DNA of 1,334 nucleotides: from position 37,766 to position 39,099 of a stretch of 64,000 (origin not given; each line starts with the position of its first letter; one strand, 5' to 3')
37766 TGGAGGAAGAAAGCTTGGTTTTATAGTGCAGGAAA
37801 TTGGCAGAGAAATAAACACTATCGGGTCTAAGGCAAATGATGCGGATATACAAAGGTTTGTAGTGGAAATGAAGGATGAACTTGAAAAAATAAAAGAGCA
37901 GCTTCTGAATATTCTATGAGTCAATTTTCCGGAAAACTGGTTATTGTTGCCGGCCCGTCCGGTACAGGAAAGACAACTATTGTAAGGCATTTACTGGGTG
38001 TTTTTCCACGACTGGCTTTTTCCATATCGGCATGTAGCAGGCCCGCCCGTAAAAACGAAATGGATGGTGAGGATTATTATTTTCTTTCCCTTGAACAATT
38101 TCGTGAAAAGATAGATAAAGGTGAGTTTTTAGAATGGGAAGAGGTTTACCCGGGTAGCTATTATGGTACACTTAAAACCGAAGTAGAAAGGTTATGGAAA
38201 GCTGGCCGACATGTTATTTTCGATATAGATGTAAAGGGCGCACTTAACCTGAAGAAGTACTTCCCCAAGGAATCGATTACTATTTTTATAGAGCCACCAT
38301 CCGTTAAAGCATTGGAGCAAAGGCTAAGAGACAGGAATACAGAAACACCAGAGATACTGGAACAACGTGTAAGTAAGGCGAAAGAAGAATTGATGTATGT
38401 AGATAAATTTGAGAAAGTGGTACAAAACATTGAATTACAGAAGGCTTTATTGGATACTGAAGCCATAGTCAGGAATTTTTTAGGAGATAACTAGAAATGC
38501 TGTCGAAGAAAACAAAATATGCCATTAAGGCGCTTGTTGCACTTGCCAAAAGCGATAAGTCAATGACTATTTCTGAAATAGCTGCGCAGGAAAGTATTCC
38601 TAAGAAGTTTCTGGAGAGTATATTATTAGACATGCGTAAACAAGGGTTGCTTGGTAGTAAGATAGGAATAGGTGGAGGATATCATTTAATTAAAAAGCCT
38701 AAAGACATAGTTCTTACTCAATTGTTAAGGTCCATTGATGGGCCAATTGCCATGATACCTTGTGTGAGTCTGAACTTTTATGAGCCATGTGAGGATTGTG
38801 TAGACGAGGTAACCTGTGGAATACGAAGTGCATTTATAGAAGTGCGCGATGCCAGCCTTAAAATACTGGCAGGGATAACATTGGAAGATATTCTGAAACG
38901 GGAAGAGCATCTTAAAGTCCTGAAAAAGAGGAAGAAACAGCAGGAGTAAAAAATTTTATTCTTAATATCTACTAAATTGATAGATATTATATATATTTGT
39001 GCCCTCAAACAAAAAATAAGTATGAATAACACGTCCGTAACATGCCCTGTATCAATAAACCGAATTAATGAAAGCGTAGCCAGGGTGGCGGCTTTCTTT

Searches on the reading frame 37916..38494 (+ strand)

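Call 74: search_protein_families(library=pfam, proteins=[window:37916-38494:+], max_evalue=0.01)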
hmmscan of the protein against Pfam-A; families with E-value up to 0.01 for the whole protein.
window:37916-38494:+ (192 aa): 15 families
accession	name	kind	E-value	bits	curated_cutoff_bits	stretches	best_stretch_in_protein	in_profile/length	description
PF00625.27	Guanylate_kin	-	4.9e-42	144.1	25.2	1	6-185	2-179/182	Guanylate kinase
PF13671.12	AAA_33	-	7.9e-05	23.4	27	1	8-103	1-76/143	AAA domain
PF13191.12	AAA_16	-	9.8e-05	23.4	32.6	1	5-28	23-46/167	AAA ATPase domain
PF13245.12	AAA_19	-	0.00027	21.6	25.1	1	5-38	10-45/134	AAA domain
PF13238.12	AAA_18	-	0.0003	21.7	29.4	1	9-151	1-122/128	AAA domain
PF20720.3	nSTAND3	-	0.00056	20.1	27.2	1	7-27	18-38/155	Novel STAND NTPase 3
PF20703.3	nSTAND1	-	0.00068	19.8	27.1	1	7-172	34-131/379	Novel STAND NTPase 1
PF13401.12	AAA_22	-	0.0013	19.5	27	1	6-30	5-29/130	AAA domain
PF00005.33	ABC_tran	-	0.0017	19.4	25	1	5-32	10-37/137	ABC transporter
PF13476.12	AAA_23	-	0.0032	18.5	27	0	3-26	16-39/201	AAA domain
PF07728.20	AAA_5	-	0.0035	17.8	22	1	9-43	2-36/139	AAA domain (dynein-related subfamily)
PF03193.22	RsgA_GTPase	-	0.0051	17.1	30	1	3-28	103-128/174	RsgA GTPase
PF00004.35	AAA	-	0.0055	17.6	21.2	0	9-39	1-31/131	ATPase family associated with various cellular activities (AAA)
PF02223.23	Thymidylate_kin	-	0.0055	16.9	27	0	104-160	102-158/185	Thymidylate kinase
PF13173.12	AAA_14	-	0.0065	16.9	27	0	7-47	3-44/129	AAA domain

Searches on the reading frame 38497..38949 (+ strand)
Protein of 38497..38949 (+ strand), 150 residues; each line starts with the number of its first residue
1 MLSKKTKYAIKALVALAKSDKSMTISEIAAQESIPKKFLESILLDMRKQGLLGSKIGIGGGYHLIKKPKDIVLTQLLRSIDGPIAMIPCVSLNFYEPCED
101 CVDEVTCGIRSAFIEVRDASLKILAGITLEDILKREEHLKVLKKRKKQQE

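Call 74: search_protein_families(library=pfam, proteins=[window:38497-38949:+], max_evalue=0.01)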
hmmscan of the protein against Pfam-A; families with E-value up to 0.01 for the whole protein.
window:38497-38949:+ (150 aa): 1 family
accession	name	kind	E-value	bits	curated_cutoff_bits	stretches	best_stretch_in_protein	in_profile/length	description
PF02082.26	Rrf2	-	7.6e-33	113.9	30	1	2-134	1-131/132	Iron-dependent Transcriptional regulator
